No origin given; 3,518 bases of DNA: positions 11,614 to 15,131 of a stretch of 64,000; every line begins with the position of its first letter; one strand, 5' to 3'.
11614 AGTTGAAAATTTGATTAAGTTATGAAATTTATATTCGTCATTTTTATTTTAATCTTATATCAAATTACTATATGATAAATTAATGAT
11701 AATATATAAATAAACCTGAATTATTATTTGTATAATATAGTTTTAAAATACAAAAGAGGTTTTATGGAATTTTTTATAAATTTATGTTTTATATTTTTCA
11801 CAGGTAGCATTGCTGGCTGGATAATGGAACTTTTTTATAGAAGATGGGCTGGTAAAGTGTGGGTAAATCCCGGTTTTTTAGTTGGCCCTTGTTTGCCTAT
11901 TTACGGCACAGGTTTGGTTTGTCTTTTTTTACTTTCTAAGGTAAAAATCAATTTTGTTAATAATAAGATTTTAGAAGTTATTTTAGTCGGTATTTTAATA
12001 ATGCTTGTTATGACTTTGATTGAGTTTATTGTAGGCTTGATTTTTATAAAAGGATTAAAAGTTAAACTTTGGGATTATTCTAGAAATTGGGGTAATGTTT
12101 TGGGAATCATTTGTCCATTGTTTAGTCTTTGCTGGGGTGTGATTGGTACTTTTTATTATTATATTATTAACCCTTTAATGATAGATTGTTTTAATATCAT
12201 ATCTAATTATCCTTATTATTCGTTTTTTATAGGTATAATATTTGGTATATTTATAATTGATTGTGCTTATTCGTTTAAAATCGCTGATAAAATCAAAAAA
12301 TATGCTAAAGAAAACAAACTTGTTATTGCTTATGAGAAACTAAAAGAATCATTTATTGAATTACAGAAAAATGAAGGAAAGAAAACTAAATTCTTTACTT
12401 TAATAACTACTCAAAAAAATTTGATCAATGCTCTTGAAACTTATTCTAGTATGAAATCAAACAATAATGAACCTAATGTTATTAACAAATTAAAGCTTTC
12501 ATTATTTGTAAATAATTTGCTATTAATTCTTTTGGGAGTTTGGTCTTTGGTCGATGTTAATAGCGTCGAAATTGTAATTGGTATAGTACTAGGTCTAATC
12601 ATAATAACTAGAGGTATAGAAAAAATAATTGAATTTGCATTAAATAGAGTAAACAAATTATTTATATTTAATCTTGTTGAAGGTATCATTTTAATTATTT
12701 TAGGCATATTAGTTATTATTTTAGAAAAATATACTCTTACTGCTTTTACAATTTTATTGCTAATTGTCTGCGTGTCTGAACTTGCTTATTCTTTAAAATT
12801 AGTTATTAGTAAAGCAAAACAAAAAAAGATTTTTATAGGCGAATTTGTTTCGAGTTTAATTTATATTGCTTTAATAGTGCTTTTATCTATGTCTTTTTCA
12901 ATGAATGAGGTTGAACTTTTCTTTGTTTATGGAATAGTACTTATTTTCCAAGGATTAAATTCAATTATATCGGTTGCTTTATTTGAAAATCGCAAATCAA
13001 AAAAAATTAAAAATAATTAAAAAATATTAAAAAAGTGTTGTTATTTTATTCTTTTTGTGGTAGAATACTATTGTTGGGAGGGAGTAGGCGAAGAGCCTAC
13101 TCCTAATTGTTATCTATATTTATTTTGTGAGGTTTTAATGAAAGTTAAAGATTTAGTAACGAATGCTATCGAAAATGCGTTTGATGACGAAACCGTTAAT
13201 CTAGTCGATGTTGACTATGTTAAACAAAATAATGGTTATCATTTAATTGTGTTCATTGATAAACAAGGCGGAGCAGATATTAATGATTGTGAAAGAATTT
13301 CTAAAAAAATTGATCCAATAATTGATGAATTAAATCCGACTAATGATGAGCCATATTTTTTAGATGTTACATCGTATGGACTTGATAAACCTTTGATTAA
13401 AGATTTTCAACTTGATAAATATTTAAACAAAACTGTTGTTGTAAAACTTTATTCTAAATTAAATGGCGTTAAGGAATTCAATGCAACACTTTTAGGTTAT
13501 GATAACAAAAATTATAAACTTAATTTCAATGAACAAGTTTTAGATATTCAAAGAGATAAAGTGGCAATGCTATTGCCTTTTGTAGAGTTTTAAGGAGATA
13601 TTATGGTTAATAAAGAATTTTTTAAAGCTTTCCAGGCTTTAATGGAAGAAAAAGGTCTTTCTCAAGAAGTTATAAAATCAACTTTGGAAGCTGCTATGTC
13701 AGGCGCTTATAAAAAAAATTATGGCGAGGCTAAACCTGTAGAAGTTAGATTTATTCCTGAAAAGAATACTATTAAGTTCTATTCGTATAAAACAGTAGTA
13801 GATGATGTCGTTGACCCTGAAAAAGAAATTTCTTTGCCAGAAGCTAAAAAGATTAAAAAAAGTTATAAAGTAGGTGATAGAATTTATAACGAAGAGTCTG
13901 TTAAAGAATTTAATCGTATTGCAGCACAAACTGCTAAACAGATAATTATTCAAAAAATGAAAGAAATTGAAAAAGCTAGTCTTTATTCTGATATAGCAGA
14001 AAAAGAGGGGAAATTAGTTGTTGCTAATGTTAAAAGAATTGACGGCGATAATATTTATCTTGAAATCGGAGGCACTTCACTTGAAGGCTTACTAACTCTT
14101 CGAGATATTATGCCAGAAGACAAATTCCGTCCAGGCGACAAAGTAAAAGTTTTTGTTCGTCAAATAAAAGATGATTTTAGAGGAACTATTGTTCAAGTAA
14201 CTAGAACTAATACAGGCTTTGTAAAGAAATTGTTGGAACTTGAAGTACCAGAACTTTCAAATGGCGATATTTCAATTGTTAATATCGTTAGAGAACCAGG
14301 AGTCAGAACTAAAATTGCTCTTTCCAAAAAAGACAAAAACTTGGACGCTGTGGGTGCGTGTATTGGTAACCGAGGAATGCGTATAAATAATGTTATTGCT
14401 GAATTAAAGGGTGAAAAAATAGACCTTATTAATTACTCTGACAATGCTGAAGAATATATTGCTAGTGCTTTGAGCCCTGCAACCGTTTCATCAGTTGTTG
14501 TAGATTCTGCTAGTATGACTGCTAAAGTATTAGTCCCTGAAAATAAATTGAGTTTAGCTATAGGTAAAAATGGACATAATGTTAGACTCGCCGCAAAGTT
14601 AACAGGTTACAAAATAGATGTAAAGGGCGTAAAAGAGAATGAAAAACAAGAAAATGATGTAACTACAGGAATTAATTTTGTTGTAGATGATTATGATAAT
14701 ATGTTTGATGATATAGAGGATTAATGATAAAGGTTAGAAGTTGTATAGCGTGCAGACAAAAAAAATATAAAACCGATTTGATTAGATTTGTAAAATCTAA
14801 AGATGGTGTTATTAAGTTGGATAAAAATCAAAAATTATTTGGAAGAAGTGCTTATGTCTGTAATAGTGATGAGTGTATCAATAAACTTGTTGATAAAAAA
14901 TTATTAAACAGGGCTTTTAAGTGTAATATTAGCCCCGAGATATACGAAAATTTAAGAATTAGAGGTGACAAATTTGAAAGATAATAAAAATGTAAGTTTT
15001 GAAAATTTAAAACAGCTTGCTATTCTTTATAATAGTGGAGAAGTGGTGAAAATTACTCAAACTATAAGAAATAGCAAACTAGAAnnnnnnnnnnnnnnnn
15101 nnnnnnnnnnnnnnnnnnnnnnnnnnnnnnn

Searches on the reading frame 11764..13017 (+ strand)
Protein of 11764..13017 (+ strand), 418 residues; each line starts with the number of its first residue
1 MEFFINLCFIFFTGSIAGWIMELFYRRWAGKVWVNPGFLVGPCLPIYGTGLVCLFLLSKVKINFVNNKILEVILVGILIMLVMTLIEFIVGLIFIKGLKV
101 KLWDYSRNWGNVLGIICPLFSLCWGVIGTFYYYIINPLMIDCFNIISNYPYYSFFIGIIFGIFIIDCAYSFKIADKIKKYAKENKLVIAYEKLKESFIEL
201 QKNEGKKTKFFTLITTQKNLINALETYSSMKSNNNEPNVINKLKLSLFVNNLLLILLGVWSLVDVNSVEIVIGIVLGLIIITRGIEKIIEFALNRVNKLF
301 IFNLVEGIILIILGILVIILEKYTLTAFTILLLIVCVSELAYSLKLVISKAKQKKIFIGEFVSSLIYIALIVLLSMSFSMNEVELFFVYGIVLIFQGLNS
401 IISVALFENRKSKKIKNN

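Call 56: search_protein_families(library=pfam, proteins=[window:11764-13017:+], max_evalue=0.00001)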
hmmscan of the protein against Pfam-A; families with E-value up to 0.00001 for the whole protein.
window:11764-13017:+ (418 aa): 1 family
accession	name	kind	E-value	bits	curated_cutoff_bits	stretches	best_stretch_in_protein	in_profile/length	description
PF06541.16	ABC_trans_CmpB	-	3.1e-34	118.8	25.9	1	9-171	1-151/151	Putative ABC-transporter type IV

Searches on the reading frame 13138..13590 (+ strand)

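Call 56: search_protein_families(library=pfam, proteins=[window:13138-13590:+], max_evalue=0.00001)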
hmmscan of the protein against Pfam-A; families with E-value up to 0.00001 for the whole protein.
window:13138-13590:+ (151 aa): 1 family
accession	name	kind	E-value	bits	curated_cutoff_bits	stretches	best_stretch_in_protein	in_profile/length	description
PF02576.22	RimP_N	-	3.1e-15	56.8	22.7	1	11-83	2-73/73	RimP N-terminal domain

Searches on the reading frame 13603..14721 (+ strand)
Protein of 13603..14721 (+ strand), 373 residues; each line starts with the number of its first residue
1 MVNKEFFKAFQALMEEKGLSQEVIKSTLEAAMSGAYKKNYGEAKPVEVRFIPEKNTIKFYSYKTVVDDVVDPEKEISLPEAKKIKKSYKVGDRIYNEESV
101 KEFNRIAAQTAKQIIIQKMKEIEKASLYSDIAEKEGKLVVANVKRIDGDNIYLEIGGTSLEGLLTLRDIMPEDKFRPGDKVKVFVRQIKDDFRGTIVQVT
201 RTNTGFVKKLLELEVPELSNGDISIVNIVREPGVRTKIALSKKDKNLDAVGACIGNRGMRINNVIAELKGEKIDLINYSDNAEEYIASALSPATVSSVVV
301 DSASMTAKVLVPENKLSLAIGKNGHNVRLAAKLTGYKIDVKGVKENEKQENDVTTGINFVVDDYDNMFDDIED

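Call 56: search_protein_families(library=pfam, proteins=[window:13603-14721:+], max_evalue=0.00001)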
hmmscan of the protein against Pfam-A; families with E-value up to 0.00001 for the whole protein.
window:13603-14721:+ (373 aa): 4 families
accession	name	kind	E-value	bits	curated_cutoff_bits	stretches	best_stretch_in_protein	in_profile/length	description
PF08529.16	NusA_N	-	2.7e-35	121.6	23.8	1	5-124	1-118/119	NusA N-terminal domain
PF13184.12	KH_5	-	2.8e-26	91.9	27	1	232-299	1-68/69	NusA-like KH domain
PF00013.35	KH_1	-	1.8e-06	28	21.5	0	306-350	1-45/66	KH domain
PF23095.1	KH_NusA_C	-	3.5e-06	27.4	34.2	1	315-341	9-35/59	Transcription termination/antitermination protein NusA, KH domain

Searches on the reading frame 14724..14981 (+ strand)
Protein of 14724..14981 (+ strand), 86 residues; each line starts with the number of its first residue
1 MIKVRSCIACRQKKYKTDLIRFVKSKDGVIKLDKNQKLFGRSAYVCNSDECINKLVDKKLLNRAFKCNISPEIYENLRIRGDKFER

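Call 56: search_protein_families(library=pfam, proteins=[window:14724-14981:+], max_evalue=0.00001)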
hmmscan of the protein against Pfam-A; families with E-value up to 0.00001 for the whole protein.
window:14724-14981:+ (86 aa): 1 family
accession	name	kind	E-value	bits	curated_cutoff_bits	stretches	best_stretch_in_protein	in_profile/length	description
PF04296.18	YlxR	-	2e-27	95.3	26.9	1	5-78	1-74/75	Protein of unknown function (DUF448)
